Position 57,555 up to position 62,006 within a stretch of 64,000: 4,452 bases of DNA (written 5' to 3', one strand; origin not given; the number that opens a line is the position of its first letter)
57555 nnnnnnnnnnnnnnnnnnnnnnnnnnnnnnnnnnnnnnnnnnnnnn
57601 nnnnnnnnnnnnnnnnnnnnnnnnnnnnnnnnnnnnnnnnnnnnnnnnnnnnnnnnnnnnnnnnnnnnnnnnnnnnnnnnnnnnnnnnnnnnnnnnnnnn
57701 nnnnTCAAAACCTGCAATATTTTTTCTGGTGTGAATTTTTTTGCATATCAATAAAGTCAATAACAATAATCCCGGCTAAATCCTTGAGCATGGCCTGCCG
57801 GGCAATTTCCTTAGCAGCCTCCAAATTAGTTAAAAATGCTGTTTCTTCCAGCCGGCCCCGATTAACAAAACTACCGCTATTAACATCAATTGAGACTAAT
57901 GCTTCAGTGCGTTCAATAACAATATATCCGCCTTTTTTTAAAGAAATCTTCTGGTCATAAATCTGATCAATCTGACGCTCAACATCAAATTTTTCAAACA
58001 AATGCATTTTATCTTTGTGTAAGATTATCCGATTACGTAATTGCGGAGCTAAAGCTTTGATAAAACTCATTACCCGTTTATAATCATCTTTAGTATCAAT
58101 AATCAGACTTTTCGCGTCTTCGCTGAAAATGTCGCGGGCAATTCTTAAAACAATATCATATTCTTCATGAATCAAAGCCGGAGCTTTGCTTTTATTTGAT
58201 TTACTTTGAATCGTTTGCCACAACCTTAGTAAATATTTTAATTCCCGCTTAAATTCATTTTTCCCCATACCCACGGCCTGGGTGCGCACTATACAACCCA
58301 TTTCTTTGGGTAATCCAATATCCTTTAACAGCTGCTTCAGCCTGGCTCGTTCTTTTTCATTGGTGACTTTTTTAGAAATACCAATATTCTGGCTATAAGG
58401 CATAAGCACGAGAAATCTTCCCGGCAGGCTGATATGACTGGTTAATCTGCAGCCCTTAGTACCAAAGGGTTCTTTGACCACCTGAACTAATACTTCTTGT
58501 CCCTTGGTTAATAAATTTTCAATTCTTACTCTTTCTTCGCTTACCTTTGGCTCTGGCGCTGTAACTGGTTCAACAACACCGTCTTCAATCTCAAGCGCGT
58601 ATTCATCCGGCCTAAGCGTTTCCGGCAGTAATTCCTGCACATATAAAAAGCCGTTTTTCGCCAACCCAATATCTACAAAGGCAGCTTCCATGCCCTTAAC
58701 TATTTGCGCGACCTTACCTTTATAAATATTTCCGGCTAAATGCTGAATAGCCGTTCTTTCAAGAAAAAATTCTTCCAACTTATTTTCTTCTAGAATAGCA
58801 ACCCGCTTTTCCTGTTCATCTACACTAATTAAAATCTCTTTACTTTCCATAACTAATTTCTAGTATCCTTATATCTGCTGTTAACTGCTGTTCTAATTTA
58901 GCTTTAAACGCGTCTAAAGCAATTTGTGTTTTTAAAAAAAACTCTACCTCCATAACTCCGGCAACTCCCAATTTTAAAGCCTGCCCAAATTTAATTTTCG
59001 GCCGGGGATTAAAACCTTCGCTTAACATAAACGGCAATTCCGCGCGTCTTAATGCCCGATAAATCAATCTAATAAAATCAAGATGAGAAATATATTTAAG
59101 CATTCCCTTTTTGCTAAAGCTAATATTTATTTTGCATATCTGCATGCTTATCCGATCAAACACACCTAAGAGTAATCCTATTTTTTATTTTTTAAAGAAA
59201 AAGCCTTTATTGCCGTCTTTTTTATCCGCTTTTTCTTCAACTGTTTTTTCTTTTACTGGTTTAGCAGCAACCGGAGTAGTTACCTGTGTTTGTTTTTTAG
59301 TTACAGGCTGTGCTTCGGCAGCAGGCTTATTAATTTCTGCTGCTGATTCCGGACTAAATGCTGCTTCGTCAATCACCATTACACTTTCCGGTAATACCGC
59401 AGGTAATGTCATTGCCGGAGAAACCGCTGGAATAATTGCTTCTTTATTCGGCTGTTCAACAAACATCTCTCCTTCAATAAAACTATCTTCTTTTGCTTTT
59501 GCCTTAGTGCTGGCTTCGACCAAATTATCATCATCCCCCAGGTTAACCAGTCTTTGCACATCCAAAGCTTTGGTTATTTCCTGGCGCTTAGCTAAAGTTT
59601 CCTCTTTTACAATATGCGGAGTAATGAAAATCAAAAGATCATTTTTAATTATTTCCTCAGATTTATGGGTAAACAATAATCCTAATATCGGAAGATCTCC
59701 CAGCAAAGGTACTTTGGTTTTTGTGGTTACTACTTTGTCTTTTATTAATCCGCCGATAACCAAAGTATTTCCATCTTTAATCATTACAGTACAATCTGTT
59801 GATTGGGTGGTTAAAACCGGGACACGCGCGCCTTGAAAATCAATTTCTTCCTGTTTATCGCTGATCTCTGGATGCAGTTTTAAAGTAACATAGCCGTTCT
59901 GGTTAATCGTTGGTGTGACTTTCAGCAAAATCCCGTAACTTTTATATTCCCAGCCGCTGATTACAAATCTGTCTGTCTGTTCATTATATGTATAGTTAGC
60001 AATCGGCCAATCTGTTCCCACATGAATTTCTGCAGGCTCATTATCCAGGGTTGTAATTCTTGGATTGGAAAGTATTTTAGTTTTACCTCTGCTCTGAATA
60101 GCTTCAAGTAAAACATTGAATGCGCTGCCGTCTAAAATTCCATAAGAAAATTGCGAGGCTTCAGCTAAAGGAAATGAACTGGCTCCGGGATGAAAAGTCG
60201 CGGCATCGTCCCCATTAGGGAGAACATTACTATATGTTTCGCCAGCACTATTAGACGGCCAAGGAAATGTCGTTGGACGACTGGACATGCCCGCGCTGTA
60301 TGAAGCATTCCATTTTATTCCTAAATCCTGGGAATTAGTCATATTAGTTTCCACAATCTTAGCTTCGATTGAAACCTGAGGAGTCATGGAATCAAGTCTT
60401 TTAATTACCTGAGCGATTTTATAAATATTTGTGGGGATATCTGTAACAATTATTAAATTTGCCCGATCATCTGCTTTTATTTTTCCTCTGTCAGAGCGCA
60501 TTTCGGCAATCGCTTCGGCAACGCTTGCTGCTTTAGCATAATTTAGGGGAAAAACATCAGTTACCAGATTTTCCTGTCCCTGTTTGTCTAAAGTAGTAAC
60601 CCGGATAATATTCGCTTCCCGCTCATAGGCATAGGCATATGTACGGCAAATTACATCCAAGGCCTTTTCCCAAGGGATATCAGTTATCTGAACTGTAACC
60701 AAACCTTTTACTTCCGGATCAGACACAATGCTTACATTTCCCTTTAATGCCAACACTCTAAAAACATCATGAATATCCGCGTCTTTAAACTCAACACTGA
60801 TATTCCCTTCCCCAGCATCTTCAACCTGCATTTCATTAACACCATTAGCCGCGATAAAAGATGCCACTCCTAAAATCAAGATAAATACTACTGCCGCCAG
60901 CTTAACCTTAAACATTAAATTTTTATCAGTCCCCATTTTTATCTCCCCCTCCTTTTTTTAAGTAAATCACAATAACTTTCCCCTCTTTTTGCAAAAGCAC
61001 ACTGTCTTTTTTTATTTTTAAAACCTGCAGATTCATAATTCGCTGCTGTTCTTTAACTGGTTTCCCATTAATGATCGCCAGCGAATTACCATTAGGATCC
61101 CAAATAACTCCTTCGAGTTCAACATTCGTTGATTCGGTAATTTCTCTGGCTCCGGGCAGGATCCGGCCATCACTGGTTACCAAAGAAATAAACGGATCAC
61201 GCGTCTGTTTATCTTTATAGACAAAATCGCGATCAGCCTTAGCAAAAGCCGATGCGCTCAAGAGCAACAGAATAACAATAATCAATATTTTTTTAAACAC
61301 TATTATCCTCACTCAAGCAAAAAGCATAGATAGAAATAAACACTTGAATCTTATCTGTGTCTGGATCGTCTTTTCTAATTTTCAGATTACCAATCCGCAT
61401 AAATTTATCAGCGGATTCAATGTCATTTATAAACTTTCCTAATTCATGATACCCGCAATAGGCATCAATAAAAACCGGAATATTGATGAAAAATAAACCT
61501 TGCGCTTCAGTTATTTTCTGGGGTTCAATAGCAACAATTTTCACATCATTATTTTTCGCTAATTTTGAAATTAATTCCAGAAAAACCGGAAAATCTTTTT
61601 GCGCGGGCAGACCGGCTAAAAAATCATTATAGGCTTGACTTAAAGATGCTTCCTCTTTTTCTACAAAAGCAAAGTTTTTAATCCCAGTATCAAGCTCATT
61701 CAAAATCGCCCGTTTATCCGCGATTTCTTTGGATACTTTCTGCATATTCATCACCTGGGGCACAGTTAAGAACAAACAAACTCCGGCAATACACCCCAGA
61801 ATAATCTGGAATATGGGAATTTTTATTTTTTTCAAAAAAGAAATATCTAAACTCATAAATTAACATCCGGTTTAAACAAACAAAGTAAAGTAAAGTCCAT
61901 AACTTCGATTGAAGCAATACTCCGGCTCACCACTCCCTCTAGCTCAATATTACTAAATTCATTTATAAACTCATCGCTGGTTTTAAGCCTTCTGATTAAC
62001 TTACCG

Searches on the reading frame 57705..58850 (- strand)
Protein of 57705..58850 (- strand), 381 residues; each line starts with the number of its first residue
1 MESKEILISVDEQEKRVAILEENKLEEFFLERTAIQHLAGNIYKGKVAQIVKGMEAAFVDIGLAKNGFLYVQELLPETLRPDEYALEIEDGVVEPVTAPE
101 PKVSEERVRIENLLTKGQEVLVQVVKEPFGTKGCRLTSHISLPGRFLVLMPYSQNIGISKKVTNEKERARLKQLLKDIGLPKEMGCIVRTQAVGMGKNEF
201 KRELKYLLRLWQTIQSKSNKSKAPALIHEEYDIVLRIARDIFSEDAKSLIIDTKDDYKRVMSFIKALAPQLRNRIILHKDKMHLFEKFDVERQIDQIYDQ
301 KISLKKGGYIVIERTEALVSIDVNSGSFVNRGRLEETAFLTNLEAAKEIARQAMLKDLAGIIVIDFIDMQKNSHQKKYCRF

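Call 8: search_protein_families(library=pfam, proteins=[window:57705-58850:-], max_evalue=0.01)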
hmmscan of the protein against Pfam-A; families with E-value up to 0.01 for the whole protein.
window:57705-58850:- (381 aa): 3 families
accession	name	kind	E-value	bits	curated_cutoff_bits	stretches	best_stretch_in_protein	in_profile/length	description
PF10150.14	RNase_E_G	-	5.2e-87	292.1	25.5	1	141-377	1-236/270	Ribonuclease E/G family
PF00575.29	S1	-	0.0035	18.1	22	0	39-125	4-60/74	S1 RNA binding domain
PF05941.18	Chordopox_A20R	-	0.0095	15.4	25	0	261-361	199-299/335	Chordopoxvirus A20R protein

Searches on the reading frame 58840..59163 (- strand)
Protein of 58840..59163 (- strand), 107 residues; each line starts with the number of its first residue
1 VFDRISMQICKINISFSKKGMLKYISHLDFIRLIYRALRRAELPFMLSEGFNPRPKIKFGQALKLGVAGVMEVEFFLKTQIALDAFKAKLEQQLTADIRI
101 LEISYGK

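Call 8: search_protein_families(library=pfam, proteins=[window:58840-59163:-], max_evalue=0.01)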
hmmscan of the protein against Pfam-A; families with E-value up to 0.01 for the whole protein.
window:58840-59163:- (107 aa): 1 family
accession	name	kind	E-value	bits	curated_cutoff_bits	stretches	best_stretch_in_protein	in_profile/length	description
PF10105.14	DUF2344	-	9.9e-30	104.2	23.8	1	11-103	1-94/176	Uncharacterized protein conserved in bacteria (DUF2344)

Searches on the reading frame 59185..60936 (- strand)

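Call 8: search_protein_families(library=pfam, proteins=[window:59185-60936:-], max_evalue=0.01)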
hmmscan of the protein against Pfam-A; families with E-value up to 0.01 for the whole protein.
window:59185-60936:- (583 aa): 4 families
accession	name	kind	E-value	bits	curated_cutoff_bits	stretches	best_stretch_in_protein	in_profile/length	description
PF00263.26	Secretin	-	5.6e-48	163.2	27.5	1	279-444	1-169/169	Bacterial type II and III secretion system protein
PF03958.22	Secretin_N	-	1.8e-15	57.3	28.2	1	126-184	1-66/69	Bacterial type II/III secretion system short domain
PF07660.19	STN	-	1.8e-05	24.9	28.4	1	70-114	4-50/52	Secretin and TonB N terminus short domain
PF21305.2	type_II_gspD_N0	-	0.00028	21.1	27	1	48-85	1-38/71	GspD-like, N0 domain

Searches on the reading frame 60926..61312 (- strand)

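Call 8: search_protein_families(library=pfam, proteins=[window:60926-61312:-], max_evalue=0.01)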
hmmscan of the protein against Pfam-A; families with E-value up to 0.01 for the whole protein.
window:60926-61312:- (128 aa): 2 families
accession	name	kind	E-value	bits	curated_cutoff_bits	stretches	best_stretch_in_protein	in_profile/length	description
PF16537.11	T2SSB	-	0.00013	22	28.4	1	78-114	19-56/60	Type II secretion system protein B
PF23862.1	CdsD_C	-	0.0037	17.7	27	1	76-111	15-50/56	CdsD C-terminal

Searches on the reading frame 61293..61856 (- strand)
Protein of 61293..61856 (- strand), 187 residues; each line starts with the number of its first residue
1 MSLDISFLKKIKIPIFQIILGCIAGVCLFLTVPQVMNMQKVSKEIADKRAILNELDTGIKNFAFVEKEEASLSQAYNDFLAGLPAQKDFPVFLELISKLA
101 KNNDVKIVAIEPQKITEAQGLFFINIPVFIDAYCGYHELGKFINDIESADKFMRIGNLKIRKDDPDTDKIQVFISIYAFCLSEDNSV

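Call 8: search_protein_families(library=pfam, proteins=[window:61293-61856:-], max_evalue=0.01)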
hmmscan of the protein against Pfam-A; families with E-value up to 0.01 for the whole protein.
window:61293-61856:- (187 aa): 2 families
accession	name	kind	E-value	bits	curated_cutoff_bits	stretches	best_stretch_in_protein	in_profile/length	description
PF04350.18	PilO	-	5.5e-15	56.2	22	1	46-177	9-139/145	Pilus assembly protein, PilO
PF10741.14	T2SSM_b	-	0.00088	19.6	21.7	1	78-178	5-109/111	Type II secretion system (T2SS), protein M subtype b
